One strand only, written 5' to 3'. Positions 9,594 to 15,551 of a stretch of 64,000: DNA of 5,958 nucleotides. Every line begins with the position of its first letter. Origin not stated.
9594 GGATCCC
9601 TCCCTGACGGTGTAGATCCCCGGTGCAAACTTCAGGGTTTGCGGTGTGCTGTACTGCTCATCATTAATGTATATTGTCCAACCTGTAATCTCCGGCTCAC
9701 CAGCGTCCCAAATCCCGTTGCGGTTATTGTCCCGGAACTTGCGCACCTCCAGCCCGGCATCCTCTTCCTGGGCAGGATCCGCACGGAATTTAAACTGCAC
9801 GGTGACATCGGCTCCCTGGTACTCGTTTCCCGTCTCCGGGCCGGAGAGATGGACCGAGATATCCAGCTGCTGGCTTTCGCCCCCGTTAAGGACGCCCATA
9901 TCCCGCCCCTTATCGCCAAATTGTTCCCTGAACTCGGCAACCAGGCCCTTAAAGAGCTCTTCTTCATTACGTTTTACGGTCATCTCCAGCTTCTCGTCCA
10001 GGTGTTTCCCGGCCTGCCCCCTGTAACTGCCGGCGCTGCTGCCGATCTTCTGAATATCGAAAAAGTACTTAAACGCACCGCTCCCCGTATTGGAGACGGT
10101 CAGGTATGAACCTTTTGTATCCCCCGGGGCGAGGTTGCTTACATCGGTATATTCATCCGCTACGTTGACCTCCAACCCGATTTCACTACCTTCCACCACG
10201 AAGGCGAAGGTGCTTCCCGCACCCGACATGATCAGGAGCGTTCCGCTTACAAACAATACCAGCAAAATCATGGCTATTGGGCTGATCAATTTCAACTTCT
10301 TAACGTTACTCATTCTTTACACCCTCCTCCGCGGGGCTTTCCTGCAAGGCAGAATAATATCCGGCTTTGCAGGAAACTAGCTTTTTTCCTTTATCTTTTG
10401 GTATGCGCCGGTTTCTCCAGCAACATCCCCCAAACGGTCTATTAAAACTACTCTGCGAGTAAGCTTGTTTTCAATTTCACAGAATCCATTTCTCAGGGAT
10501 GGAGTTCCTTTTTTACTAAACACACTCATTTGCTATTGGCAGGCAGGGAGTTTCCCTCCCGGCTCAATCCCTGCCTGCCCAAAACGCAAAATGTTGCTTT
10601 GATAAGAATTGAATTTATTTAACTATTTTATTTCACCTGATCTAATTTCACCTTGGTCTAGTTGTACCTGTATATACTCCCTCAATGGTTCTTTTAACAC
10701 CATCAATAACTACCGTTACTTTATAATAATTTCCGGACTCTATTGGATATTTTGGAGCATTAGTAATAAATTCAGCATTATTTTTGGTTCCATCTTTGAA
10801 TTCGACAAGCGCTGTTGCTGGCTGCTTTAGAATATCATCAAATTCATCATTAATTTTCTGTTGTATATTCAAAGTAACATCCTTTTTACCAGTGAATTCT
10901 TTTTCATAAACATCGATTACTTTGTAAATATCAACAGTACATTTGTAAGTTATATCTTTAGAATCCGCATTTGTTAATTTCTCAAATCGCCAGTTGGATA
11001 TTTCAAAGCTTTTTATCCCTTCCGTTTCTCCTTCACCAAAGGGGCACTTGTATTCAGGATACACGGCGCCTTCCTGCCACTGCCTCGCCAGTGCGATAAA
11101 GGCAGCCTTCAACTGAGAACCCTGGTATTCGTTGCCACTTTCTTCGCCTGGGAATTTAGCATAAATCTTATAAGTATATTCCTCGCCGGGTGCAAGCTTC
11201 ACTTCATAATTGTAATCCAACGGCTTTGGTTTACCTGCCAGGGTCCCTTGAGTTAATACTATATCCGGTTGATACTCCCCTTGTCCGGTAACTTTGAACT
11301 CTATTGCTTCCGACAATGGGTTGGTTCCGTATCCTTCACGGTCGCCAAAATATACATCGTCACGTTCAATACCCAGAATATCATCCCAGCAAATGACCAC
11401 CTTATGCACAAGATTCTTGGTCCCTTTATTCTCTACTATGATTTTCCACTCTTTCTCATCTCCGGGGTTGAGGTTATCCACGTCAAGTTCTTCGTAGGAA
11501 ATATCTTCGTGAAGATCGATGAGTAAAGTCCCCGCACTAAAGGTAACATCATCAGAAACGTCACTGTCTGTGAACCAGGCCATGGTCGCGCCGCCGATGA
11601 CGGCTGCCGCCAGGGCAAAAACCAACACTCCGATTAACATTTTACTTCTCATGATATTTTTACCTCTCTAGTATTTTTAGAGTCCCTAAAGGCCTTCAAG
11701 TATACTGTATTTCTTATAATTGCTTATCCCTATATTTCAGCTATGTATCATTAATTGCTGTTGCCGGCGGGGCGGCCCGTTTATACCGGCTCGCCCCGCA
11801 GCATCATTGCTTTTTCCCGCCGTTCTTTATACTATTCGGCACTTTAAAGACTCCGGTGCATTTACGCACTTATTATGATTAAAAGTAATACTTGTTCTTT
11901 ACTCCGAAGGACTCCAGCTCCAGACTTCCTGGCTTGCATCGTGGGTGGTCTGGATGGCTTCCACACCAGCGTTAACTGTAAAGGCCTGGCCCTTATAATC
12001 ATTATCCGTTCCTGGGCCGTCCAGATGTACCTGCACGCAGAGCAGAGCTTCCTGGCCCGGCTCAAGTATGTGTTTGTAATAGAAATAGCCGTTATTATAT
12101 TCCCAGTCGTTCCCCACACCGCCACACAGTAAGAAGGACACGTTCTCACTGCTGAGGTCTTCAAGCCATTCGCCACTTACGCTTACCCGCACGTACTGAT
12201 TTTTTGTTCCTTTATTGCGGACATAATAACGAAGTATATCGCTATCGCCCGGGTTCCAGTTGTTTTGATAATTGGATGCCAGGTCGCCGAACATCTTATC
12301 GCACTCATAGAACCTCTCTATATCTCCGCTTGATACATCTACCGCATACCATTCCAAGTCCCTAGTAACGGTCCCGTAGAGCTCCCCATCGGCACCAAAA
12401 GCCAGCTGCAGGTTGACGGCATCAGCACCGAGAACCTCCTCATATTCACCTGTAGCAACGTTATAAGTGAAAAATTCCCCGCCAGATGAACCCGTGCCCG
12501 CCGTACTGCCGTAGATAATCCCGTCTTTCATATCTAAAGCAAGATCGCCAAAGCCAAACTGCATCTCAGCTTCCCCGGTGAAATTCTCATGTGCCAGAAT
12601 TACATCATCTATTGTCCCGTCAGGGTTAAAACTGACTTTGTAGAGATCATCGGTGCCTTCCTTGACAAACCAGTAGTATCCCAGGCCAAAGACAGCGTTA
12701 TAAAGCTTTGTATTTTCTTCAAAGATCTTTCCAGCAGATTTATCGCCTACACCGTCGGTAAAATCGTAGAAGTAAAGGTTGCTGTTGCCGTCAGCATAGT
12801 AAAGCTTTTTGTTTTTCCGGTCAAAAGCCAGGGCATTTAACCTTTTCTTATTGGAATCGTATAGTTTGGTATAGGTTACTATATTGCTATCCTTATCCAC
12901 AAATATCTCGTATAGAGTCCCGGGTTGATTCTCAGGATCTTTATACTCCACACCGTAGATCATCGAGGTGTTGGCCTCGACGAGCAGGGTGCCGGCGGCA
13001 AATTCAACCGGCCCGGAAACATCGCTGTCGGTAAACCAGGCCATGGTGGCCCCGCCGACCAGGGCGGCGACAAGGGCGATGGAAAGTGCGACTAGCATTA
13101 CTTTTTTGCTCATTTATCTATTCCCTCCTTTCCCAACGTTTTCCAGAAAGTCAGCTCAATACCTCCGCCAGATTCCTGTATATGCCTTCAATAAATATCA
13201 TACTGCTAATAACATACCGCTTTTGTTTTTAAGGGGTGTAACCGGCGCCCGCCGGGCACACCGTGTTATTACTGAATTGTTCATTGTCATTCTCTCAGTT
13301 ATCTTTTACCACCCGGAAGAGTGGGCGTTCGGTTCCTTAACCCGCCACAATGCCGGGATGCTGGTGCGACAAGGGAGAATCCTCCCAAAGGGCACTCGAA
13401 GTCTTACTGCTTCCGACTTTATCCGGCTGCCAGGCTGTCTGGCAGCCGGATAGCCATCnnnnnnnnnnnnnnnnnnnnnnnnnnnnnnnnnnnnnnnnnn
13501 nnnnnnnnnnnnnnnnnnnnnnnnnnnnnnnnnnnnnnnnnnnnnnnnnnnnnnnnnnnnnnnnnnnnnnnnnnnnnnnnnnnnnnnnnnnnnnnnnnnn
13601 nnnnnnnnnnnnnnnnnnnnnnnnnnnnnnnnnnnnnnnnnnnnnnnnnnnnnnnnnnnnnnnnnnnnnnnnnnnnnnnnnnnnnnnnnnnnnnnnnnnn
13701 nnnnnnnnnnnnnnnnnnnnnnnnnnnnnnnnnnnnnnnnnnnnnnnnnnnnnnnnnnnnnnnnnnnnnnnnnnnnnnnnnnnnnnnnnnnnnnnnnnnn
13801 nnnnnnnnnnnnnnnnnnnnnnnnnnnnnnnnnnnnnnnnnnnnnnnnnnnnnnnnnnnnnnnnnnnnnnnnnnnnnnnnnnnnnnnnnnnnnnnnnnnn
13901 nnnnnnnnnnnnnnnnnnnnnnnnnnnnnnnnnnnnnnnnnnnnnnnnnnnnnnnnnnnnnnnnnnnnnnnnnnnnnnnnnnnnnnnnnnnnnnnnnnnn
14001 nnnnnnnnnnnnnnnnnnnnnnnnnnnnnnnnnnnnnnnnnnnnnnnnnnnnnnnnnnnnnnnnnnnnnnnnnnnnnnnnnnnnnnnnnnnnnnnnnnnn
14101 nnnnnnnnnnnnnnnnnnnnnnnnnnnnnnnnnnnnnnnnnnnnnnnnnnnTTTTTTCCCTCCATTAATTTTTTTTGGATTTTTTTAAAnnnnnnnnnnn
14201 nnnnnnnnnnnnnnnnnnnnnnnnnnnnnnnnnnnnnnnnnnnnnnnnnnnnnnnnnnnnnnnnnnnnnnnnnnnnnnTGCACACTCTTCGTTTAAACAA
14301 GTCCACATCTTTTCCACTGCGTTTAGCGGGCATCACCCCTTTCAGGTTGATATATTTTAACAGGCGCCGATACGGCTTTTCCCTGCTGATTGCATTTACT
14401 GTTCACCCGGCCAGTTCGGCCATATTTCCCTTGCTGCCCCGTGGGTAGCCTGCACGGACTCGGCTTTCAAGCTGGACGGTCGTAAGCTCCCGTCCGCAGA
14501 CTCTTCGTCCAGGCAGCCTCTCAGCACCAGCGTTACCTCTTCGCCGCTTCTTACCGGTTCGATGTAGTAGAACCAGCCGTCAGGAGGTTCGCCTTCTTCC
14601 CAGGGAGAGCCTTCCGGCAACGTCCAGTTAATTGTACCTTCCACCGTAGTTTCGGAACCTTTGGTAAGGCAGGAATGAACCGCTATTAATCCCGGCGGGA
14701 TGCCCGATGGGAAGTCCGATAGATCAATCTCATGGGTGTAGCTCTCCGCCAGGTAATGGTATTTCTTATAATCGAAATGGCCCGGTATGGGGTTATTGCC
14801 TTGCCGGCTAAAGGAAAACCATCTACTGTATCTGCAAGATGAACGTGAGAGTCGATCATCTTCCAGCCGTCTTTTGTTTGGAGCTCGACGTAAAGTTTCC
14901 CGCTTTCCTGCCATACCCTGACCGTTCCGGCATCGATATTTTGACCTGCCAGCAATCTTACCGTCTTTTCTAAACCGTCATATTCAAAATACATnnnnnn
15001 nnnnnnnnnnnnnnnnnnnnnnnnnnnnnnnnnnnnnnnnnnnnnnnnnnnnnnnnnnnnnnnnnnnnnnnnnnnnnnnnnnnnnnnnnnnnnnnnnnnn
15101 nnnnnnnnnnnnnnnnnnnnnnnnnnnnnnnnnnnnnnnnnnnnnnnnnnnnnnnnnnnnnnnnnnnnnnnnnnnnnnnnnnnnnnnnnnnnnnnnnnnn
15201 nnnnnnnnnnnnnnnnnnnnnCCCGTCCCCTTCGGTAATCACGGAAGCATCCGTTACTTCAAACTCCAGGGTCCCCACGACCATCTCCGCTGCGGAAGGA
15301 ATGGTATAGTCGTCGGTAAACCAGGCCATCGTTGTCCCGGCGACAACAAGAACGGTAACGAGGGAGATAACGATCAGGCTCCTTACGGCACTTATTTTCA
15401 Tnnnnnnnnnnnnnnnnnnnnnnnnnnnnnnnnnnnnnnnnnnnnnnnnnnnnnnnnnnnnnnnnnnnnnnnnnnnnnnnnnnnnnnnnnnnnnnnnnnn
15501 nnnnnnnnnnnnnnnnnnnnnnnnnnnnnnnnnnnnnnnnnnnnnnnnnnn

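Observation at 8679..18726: Expanded TasA/camelysin array with SipW, including a chimera carrying both a SipW-type signal peptide and a (S/P)PxTG sortase anchor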

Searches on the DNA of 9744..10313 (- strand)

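Call 79: search_rna_families(sources=[L003, L005, L009, L010, L011, L012, L014, L015, L019, L020, L022], threshold=gathering)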
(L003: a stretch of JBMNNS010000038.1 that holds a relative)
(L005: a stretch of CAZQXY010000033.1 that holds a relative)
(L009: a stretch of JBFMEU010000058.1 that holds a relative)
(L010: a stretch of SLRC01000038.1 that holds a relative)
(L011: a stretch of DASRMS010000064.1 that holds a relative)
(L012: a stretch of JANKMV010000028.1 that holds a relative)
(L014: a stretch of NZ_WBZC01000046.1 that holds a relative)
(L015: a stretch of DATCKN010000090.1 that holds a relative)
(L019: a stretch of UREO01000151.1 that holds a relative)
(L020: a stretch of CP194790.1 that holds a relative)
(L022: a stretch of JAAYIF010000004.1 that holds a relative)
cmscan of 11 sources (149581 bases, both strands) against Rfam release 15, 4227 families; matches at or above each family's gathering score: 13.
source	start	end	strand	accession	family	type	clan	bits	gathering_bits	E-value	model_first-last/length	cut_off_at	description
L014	5521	5622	+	RF00167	Purine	Cis-reg; riboswitch;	CL00123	92.5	37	2.4e-15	1-102/102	no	Purine riboswitch aptamer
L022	11476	11570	+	RF01051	c-di-GMP-I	Cis-reg; riboswitch;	CL00126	87.4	35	1.5e-15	1-87/87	no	c-di-GMP-I riboswitch aptamer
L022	11699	11783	+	RF01051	c-di-GMP-I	Cis-reg; riboswitch;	CL00126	85.3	35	4.9e-15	1-87/87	no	c-di-GMP-I riboswitch aptamer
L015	9066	9145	+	RF03167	c-di-GMP-I-GGC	Cis-reg; riboswitch;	CL00126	70.3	59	3.1e-14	1-80/80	no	c-di-GMP-I-GGC riboswitch aptamer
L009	4734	4812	+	RF03167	c-di-GMP-I-GGC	Cis-reg; riboswitch;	CL00126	68.6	59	9.6e-14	1-80/80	no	c-di-GMP-I-GGC riboswitch aptamer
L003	1028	1109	+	RF03167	c-di-GMP-I-GGC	Cis-reg; riboswitch;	CL00126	68.5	59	9.8e-14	1-80/80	no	c-di-GMP-I-GGC riboswitch aptamer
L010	1687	1768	+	RF03167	c-di-GMP-I-GGC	Cis-reg; riboswitch;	CL00126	66.2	59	4.5e-13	1-80/80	no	c-di-GMP-I-GGC riboswitch aptamer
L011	9116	9193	+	RF03167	c-di-GMP-I-GGC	Cis-reg; riboswitch;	CL00126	63.6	59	2.5e-12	1-80/80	no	c-di-GMP-I-GGC riboswitch aptamer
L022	8573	8657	+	RF03167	c-di-GMP-I-GGC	Cis-reg; riboswitch;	CL00126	62.6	59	4.8e-12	1-80/80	no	c-di-GMP-I-GGC riboswitch aptamer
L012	8566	8642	+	RF03167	c-di-GMP-I-GGC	Cis-reg; riboswitch;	CL00126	62.5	59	5.3e-12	1-80/80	no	c-di-GMP-I-GGC riboswitch aptamer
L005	7303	7386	+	RF03167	c-di-GMP-I-GGC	Cis-reg; riboswitch;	CL00126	61.6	59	9.7e-12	1-80/80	no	c-di-GMP-I-GGC riboswitch aptamer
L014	2824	2910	+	RF03167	c-di-GMP-I-GGC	Cis-reg; riboswitch;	CL00126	60.7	59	1.8e-11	1-80/80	no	c-di-GMP-I-GGC riboswitch aptamer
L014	1555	1635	+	RF01051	c-di-GMP-I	Cis-reg; riboswitch;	CL00126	57.6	35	2.9e-08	1-87/87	no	c-di-GMP-I riboswitch aptamer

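Call 92: search_rna_families(sources=[L013, L016, L017, L021, L024, L025, L026, L027, L028, L031], threshold=gathering)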
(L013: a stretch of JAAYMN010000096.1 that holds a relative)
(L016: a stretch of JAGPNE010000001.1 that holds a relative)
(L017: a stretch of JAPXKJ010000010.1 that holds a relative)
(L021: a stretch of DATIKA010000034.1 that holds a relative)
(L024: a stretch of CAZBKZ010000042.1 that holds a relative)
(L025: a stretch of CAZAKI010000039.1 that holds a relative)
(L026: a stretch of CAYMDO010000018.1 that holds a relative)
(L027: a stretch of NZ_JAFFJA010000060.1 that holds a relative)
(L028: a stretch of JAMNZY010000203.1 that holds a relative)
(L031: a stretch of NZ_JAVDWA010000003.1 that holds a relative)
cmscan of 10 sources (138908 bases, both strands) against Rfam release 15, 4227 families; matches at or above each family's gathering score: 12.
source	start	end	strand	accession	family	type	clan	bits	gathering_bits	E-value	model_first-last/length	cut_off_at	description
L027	2992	3345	+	RF00010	RNaseP_bact_a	Gene; ribozyme;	CL00002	314.3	100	1.1e-101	1-367/367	no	Bacterial RNase P class A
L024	7837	7913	+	RF03167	c-di-GMP-I-GGC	Cis-reg; riboswitch;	CL00126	71.9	59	9.8e-15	1-80/80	no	c-di-GMP-I-GGC riboswitch aptamer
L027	11717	11806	+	RF03167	c-di-GMP-I-GGC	Cis-reg; riboswitch;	CL00126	70.5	59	2.6e-14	1-80/80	no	c-di-GMP-I-GGC riboswitch aptamer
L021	8969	9049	+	RF03167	c-di-GMP-I-GGC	Cis-reg; riboswitch;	CL00126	69.8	59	4e-14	1-80/80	no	c-di-GMP-I-GGC riboswitch aptamer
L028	7794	7871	+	RF03167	c-di-GMP-I-GGC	Cis-reg; riboswitch;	CL00126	69.1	59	6.4e-14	1-80/80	no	c-di-GMP-I-GGC riboswitch aptamer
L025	8114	8194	+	RF03167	c-di-GMP-I-GGC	Cis-reg; riboswitch;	CL00126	67.1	59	2.4e-13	1-80/80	no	c-di-GMP-I-GGC riboswitch aptamer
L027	8525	8609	+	RF03167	c-di-GMP-I-GGC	Cis-reg; riboswitch;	CL00126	66.8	59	2.9e-13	1-80/80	no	c-di-GMP-I-GGC riboswitch aptamer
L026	11830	11917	+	RF01051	c-di-GMP-I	Cis-reg; riboswitch;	CL00126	64.9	35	4.2e-10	1-87/87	no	c-di-GMP-I riboswitch aptamer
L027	15503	15576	-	RF00005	tRNA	Gene; tRNA;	CL00001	64.3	29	2.5e-11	1-71/71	no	tRNA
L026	9091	9170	+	RF01051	c-di-GMP-I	Cis-reg; riboswitch;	CL00126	62.3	35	1.8e-09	1-87/87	no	c-di-GMP-I riboswitch aptamer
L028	4657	4725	+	RF03167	c-di-GMP-I-GGC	Cis-reg; riboswitch;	CL00126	59.3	59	4.2e-11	1-80/80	no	c-di-GMP-I-GGC riboswitch aptamer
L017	270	352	+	RF01051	c-di-GMP-I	Cis-reg; riboswitch;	CL00126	57.1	35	3.5e-08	1-87/87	no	c-di-GMP-I riboswitch aptamer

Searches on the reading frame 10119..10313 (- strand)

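Call 69: search_protein_families(library=ncbifam, proteins=[window:10119-10313:-], max_evalue=10)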
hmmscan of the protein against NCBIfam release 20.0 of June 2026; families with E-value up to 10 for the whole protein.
seq(65 aa): 1 family
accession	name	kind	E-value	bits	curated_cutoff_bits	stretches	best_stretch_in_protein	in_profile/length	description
NF041939.2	LsoB_effector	equivalog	0.098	13.4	60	1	3-18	2-17/43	small effector protein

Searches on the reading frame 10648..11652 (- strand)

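Call 3: search_protein_families(library=pfam, proteins=[window:10648-11652:-], max_evalue=0.01)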
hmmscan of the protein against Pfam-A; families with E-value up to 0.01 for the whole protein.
window:10648-11652:- (334 aa): 1 family
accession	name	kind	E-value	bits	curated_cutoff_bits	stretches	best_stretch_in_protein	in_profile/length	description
PF12389.13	Peptidase_M73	-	1.2e-12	48.5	22.5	1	3-86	4-82/196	Camelysin metallo-endopeptidase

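Call 4: search_protein_families(library=ncbifam, proteins=[window:10648-11652:-], max_evalue=0.01)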
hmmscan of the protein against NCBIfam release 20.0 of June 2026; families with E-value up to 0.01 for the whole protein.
window:10648-11652:- (334 aa): 3 families
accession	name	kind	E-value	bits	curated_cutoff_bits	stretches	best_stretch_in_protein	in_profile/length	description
NF046066.1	BioflmMtrxTasA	equivalog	1.7e-08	34.2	450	1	1-80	3-79/264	biofilm matrix protein TasA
TIGR04088.1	cognate_SipW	domain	1.5e-07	31.4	19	1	10-43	2-34/34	SipW-dependent-type signal peptide-containing protein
TIGR04090.1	exp_by_SipW_IV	subfamily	0.00042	20.1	60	1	4-87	2-78/241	BsaA family SipW-dependent biofilm matrix protein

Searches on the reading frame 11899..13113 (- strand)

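Call 3: search_protein_families(library=pfam, proteins=[window:11899-13113:-], max_evalue=0.01)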
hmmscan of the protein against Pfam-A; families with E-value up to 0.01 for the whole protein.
window:11899-13113:- (404 aa): 1 family
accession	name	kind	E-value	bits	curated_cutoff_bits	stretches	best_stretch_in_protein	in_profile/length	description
PF12389.13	Peptidase_M73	-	8.1e-07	29.5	22.5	1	2-57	3-57/196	Camelysin metallo-endopeptidase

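Call 4: search_protein_families(library=ncbifam, proteins=[window:11899-13113:-], max_evalue=0.01)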
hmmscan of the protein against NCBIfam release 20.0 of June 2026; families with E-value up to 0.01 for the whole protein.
window:11899-13113:- (404 aa): 2 families
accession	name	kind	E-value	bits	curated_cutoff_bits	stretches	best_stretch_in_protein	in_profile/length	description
TIGR04088.1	cognate_SipW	domain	6.2e-08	32.6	19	1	9-43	1-34/34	SipW-dependent-type signal peptide-containing protein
NF046066.1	BioflmMtrxTasA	equivalog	0.005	16.3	450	1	1-48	3-49/264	biofilm matrix protein TasA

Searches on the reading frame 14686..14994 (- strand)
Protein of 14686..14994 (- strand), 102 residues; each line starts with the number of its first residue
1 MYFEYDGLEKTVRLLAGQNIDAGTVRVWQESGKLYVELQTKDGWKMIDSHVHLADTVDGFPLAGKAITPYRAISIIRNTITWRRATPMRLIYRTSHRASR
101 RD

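Call 5: search_protein_families(library=pfam, proteins=[window:14686-14994:-], max_evalue=0.01)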
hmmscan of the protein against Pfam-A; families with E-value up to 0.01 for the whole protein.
window:14686-14994:- (102 aa): 0 families

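Call 6: search_protein_families(library=ncbifam, proteins=[window:14686-14994:-], max_evalue=0.01)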
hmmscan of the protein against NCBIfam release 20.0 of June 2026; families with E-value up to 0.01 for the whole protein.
window:14686-14994:- (102 aa): 0 families

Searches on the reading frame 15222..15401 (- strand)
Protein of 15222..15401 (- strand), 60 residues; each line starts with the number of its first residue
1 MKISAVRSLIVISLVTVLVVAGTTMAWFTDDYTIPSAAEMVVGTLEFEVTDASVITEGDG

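Call 69: search_protein_families(library=ncbifam, proteins=[window:15222-15401:-], max_evalue=10)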
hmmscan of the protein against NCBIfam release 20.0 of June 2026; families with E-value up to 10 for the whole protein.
seq(60 aa): 1 family
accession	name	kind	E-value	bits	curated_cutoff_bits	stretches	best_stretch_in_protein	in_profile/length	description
TIGR04088.1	cognate_SipW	domain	0.0011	19.1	19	1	14-30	5-21/34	SipW-dependent-type signal peptide-containing protein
